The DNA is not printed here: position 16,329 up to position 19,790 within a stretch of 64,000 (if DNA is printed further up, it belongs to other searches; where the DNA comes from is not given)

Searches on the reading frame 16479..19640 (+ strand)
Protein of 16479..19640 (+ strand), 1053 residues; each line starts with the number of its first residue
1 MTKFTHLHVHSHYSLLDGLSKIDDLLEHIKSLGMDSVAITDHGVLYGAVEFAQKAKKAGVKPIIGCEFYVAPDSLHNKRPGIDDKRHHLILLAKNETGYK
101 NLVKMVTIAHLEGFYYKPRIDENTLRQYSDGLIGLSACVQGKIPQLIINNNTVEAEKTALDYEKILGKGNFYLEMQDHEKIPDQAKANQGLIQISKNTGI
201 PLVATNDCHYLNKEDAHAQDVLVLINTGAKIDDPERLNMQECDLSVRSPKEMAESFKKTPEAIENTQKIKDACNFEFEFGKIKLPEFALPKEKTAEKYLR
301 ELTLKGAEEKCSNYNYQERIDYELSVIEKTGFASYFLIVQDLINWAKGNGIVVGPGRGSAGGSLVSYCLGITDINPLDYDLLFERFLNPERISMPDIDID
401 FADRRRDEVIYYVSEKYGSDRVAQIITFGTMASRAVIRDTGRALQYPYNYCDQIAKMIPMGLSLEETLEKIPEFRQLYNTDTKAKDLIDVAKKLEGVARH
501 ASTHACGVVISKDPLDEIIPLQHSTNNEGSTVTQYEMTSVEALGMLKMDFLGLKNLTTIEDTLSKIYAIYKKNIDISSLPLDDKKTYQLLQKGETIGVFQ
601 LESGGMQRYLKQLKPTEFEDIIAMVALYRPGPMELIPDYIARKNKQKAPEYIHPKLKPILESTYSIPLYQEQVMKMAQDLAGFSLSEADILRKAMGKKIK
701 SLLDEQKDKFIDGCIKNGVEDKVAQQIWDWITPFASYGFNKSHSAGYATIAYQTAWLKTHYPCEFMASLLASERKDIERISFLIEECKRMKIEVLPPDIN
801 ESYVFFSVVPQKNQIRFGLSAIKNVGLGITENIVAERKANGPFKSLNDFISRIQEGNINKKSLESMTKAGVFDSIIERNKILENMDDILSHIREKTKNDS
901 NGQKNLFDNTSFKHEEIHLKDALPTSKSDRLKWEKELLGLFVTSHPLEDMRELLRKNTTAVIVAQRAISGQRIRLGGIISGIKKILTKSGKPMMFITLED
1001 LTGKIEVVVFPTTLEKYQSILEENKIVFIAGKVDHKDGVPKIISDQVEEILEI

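Call 85: search_protein_families(library=pfam, proteins=[window:16479-19640:+], max_evalue=0.00001)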
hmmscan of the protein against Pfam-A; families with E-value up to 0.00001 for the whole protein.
window:16479-19640:+ (1053 aa): 5 families
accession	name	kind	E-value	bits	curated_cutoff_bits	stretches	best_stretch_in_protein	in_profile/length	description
PF07733.18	DNA_pol3_alpha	-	5.1e-105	351.2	23.9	1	297-552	1-260/260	Bacterial DNA polymerase III alpha NTPase domain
PF17657.6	DNA_pol3_finger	-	1.8e-65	219.8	22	1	555-718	1-166/166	Bacterial DNA polymerase III alpha subunit finger domain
PF02811.25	PHP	-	2.1e-58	197.7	26.4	1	6-178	1-164/164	PHP domain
PF14579.12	HHH_6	-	9.2e-28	96.7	25.6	1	791-876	1-84/90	Helix-hairpin-helix motif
PF01336.31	tRNA_anti-codon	-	3.3e-12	46.6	27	1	974-1049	2-74/75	OB-fold nucleic acid binding domain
